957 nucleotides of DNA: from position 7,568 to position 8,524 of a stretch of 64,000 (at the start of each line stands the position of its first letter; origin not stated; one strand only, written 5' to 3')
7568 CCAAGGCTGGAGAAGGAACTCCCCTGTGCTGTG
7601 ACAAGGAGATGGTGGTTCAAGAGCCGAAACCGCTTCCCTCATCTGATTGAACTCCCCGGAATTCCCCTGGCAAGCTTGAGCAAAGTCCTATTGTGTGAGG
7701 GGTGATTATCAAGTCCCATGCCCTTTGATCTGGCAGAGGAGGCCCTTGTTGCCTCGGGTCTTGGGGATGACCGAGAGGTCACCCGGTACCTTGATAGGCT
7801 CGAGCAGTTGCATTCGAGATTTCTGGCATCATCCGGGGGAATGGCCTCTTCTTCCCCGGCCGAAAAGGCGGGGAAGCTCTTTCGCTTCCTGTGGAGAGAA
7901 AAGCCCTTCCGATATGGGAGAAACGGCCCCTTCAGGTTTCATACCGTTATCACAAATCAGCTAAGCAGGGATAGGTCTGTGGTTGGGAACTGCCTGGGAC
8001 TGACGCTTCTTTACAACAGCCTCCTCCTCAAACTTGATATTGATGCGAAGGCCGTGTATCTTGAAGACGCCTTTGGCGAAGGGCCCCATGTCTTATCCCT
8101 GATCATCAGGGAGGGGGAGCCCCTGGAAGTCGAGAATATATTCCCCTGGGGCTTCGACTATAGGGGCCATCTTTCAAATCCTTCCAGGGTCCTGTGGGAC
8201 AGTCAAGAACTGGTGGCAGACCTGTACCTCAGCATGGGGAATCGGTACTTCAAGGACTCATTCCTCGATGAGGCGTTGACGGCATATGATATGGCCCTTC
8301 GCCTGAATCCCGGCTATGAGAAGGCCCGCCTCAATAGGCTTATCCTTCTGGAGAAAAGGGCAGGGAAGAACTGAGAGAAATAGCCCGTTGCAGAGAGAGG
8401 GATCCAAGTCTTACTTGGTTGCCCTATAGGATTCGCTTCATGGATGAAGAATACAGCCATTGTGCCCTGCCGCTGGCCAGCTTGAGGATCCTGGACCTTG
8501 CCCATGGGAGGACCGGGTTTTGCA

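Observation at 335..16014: Five promoters of identical geometry share the palindrome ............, suggesting a single-repressor regulon across the island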

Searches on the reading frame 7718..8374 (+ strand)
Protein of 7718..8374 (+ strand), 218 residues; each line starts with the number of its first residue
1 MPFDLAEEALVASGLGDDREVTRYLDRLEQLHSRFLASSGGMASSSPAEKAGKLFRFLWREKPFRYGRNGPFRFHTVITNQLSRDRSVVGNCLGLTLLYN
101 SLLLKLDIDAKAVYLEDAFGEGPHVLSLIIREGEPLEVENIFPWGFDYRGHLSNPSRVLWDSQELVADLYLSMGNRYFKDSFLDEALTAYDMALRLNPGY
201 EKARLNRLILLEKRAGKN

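Call 13: search_protein_families(library=pfam, proteins=[window:7718-8374:+], max_evalue=0.01)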
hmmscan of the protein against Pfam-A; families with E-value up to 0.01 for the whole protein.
window:7718-8374:+ (218 aa): 3 families
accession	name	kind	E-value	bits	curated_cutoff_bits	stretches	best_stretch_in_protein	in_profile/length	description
PF13414.12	TPR_11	-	0.0013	18.8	26.8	1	174-206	1-33/42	TPR repeat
PF07719.23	TPR_2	-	0.0022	18.4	27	1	167-199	1-33/34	Tetratricopeptide repeat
PF00515.34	TPR_1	-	0.0068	16.6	27.8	0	169-200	3-34/34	Tetratricopeptide repeat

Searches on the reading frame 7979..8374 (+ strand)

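Call 17: search_protein_families(library=pfam, proteins=[window:7979-8374:+], max_evalue=0.1)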
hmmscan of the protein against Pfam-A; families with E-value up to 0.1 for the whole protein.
window:7979-8374:+ (131 aa): 4 families
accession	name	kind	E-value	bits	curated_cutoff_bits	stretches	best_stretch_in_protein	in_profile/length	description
PF13414.12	TPR_11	-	0.00053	20.1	26.8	1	87-119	1-33/42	TPR repeat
PF07719.23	TPR_2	-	0.00095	19.6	27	1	80-112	1-33/34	Tetratricopeptide repeat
PF00515.34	TPR_1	-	0.0029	17.8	27.8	1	81-113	2-34/34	Tetratricopeptide repeat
PF13428.12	TPR_14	-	0.018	16.1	23.5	1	81-120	2-41/44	Tetratricopeptide repeat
